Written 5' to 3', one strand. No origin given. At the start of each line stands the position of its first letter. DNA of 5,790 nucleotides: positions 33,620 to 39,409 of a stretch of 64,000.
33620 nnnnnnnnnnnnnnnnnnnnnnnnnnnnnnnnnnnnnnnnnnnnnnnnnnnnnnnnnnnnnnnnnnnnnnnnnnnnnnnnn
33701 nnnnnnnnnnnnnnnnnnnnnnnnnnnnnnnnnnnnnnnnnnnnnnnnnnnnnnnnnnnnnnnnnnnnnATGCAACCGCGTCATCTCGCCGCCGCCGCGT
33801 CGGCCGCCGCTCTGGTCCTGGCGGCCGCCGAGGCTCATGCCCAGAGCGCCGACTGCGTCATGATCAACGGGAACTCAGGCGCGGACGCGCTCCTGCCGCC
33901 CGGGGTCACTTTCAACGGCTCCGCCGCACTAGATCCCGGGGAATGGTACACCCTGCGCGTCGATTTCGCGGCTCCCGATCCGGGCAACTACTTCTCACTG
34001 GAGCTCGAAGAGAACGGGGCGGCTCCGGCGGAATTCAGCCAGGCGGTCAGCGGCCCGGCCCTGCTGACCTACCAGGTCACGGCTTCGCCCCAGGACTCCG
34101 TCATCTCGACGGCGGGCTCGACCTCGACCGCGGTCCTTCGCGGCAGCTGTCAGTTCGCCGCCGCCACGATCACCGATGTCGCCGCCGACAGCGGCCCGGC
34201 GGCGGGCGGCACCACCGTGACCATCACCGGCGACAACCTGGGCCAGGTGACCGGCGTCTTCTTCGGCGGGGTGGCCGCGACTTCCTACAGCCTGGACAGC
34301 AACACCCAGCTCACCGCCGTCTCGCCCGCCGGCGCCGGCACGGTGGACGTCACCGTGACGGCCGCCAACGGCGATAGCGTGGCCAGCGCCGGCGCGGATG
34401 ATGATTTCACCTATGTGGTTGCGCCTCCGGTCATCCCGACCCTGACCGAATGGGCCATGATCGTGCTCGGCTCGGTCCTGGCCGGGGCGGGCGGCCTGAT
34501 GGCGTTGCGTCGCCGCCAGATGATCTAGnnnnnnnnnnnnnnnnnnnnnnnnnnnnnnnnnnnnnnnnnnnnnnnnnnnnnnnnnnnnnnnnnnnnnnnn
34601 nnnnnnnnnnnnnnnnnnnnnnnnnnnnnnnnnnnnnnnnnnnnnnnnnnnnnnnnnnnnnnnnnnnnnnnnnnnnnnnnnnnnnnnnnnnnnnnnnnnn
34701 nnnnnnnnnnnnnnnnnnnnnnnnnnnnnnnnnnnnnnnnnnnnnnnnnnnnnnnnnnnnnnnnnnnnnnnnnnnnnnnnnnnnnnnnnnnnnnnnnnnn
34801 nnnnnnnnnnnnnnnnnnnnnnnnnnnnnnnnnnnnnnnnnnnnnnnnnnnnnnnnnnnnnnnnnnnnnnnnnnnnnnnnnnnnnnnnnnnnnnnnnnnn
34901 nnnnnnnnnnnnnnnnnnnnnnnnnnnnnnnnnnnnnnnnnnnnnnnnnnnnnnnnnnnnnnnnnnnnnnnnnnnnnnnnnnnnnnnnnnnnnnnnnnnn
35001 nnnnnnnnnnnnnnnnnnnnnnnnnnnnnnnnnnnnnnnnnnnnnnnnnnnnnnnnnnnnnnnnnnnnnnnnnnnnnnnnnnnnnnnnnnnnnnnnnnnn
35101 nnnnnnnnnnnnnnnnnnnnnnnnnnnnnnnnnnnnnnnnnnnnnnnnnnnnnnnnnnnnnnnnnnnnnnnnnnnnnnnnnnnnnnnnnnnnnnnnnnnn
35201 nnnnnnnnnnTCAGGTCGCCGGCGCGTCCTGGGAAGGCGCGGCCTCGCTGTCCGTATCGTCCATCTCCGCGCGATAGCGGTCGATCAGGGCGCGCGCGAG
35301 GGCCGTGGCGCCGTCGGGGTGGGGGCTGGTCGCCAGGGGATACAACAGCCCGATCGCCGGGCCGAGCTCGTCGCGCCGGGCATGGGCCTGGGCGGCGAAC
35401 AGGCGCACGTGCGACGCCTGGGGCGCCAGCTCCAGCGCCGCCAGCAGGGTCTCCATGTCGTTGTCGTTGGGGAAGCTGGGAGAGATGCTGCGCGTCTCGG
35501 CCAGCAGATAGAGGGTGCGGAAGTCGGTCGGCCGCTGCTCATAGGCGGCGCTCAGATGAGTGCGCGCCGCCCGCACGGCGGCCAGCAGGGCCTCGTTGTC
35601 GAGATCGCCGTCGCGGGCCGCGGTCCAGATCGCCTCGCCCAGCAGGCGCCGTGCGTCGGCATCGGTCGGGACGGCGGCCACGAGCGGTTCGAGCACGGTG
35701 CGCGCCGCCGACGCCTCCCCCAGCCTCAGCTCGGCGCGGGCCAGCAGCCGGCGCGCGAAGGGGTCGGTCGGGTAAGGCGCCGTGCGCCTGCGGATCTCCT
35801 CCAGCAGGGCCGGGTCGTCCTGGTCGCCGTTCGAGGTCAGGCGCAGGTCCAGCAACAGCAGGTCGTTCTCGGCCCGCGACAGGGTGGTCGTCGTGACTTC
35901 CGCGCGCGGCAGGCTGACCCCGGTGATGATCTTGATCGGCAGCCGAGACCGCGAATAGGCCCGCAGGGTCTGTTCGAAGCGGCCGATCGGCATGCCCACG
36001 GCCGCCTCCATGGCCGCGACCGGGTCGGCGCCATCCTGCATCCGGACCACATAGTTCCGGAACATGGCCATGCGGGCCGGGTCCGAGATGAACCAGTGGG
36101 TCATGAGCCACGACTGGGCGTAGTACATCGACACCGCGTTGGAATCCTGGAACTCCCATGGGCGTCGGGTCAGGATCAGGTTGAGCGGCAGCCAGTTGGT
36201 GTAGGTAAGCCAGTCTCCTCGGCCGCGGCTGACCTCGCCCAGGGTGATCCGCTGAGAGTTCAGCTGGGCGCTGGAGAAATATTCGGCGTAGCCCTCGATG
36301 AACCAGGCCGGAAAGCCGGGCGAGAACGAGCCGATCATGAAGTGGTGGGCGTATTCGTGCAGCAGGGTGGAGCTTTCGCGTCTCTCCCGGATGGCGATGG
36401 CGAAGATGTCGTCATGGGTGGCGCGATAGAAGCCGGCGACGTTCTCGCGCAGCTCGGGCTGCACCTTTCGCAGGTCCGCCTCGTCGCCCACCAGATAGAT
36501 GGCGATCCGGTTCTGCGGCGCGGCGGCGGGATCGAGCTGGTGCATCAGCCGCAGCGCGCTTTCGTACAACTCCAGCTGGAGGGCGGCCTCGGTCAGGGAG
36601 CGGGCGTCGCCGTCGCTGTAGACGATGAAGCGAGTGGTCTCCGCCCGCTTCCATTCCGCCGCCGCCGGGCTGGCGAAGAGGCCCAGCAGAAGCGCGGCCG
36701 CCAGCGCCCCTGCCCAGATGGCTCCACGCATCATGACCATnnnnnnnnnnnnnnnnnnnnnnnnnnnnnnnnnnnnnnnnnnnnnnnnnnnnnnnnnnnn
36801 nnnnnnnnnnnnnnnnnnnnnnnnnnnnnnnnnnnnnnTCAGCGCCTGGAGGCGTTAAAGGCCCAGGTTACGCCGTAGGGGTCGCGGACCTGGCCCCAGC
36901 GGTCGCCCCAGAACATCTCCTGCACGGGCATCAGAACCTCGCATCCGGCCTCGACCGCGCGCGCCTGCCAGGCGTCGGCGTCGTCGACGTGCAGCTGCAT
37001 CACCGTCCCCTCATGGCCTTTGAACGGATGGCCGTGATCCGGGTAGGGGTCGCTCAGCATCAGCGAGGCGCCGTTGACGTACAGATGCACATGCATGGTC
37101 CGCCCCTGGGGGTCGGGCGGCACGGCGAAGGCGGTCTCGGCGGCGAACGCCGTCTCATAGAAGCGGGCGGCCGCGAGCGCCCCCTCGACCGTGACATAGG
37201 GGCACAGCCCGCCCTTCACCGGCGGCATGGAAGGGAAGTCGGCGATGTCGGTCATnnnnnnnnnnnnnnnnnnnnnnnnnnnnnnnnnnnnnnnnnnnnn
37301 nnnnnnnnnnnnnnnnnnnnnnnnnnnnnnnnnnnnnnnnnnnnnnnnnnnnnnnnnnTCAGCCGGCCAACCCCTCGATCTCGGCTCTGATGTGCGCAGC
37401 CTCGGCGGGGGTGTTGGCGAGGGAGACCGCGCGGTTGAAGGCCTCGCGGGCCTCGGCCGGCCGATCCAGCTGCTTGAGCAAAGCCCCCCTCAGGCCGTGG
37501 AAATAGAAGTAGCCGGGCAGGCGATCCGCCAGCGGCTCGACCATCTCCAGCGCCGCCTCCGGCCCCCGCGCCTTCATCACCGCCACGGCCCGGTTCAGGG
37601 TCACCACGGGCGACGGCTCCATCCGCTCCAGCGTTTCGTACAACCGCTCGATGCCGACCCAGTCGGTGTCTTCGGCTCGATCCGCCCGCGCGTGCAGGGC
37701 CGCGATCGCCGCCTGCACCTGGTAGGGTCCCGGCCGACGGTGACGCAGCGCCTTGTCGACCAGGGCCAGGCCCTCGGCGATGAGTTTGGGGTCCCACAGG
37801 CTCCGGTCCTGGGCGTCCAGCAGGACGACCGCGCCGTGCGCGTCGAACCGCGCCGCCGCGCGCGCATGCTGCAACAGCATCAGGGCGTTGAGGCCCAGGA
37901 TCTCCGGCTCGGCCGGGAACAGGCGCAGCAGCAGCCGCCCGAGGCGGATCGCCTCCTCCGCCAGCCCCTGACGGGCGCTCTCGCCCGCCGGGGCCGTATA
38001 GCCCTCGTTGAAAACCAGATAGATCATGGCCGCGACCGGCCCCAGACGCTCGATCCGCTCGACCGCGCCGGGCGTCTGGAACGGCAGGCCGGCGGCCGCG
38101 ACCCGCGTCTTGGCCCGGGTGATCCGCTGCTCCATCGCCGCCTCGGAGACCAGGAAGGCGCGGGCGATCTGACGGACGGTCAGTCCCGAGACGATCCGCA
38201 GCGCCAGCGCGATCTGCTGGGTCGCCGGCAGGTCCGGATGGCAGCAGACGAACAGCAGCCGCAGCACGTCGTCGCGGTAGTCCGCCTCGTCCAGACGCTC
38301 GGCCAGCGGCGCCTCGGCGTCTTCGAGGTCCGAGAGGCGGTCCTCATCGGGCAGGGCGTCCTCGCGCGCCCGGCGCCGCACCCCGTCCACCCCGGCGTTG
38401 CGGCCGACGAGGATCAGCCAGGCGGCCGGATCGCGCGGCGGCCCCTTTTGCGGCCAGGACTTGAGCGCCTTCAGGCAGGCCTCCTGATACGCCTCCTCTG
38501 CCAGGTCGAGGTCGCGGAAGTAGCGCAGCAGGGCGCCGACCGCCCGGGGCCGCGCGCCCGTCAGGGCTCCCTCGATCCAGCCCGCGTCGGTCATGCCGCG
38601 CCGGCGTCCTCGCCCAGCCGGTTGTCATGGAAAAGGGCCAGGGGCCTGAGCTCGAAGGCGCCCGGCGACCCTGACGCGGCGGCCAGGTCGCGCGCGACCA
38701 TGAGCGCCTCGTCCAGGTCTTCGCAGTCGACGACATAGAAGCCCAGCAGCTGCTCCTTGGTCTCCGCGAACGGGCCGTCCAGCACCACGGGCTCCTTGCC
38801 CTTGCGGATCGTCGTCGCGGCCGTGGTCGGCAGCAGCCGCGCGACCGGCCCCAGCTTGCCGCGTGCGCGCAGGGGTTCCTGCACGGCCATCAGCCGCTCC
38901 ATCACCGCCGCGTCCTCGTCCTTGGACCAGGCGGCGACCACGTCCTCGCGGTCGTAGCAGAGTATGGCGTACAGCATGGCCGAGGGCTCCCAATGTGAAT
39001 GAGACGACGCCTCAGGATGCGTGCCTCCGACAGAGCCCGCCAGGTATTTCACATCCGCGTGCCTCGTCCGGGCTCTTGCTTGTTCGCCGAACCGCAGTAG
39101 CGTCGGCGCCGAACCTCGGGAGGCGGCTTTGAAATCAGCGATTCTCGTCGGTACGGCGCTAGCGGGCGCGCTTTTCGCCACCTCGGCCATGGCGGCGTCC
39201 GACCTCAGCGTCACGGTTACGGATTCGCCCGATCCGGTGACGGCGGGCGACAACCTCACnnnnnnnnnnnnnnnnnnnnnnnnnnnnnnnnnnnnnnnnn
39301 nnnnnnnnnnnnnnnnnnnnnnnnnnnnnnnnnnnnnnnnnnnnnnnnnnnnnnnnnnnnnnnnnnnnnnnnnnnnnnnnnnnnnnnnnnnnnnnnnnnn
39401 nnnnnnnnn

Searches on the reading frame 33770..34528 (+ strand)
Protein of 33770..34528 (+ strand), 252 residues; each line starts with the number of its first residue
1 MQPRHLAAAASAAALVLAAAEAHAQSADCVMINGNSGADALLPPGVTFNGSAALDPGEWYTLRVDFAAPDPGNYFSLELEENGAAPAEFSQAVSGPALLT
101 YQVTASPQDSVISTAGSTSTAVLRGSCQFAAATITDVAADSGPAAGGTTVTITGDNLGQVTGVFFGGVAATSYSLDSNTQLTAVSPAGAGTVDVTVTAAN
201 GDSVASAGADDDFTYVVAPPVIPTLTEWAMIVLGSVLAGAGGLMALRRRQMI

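Call 42: search_protein_families(library=pfam, proteins=[window:33770-34528:+], max_evalue=0.00001)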
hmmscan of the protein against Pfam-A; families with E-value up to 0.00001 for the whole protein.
window:33770-34528:+ (252 aa): 1 family
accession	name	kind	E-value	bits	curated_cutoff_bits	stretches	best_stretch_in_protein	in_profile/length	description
PF01833.30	TIG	-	1.1e-11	45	20.9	1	133-215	2-84/84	IPT/TIG domain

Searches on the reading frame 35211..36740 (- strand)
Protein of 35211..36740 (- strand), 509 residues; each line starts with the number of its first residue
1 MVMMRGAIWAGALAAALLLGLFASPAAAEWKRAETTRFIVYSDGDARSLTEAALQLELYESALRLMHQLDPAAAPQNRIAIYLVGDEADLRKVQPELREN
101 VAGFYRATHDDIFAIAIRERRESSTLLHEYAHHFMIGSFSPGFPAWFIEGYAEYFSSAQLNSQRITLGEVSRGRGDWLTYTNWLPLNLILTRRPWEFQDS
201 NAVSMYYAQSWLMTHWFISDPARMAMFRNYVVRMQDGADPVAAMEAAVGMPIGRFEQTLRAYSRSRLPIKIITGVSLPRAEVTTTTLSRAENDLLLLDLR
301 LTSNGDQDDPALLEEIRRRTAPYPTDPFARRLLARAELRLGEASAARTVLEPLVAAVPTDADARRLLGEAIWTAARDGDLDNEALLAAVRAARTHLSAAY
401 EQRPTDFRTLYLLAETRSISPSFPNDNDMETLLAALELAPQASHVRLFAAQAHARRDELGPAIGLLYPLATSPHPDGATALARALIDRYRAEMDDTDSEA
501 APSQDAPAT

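Call 42: search_protein_families(library=pfam, proteins=[window:35211-36740:-], max_evalue=0.00001)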
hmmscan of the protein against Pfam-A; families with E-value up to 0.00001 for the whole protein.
window:35211-36740:- (509 aa): 0 families

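Call 91: search_protein_families(library=ncbifam, proteins=[window:35211-36740:-], max_evalue=0.001)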
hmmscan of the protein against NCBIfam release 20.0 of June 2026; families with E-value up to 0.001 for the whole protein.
window:35211-36740:- (509 aa): 2 families
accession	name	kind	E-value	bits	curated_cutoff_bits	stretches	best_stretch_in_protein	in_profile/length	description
TIGR02917.1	PEP_TPR_lipo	equivalog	7.7e-06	24.1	312.2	1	322-372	324-374/899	XrtA/PEP-CTERM system TPR-repeat protein PrsT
NF005508.0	PRK07121.1-1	equivalog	0.00083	18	537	0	214-264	339-389/497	FAD-binding protein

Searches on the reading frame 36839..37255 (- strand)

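Call 42: search_protein_families(library=pfam, proteins=[window:36839-37255:-], max_evalue=0.00001)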
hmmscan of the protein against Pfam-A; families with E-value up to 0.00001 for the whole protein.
window:36839-37255:- (138 aa): 1 family
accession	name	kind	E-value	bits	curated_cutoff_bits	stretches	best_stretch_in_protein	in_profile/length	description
PF00903.31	Glyoxalase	-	3.3e-14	53.7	20.6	1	27-133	13-121/121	Glyoxalase/Bleomycin resistance protein/Dioxygenase superfamily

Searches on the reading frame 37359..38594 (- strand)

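Call 42: search_protein_families(library=pfam, proteins=[window:37359-38594:-], max_evalue=0.00001)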
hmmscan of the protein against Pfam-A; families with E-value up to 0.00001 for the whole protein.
window:37359-38594:- (411 aa): 3 families
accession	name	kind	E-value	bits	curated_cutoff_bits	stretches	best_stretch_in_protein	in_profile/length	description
PF20239.3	DUF6596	-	8.6e-33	113.1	27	1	183-282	1-101/102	Family of unknown function (DUF6596)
PF04542.20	Sigma70_r2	-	5.1e-11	42.6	24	1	15-77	6-70/71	Sigma-70 region 2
PF08281.18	Sigma70_r4_2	-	1.2e-09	38.1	25.7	1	115-164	4-53/54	Sigma-70, region 4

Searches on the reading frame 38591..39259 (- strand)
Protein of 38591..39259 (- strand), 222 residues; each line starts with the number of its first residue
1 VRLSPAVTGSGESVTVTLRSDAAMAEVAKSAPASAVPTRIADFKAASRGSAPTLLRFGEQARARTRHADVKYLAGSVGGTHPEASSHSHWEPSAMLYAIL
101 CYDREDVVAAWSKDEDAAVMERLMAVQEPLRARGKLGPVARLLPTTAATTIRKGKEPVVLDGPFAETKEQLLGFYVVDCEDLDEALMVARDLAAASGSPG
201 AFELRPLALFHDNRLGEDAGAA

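Call 43: search_protein_families(library=pfam, proteins=[window:38591-39259:-], max_evalue=0.00001)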
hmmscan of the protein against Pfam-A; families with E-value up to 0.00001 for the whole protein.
window:38591-39259:- (222 aa): 1 family
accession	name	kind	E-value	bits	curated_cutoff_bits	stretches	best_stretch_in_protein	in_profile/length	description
PF03795.20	YCII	-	1.2e-19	71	24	1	95-207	1-91/95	YCII-related domain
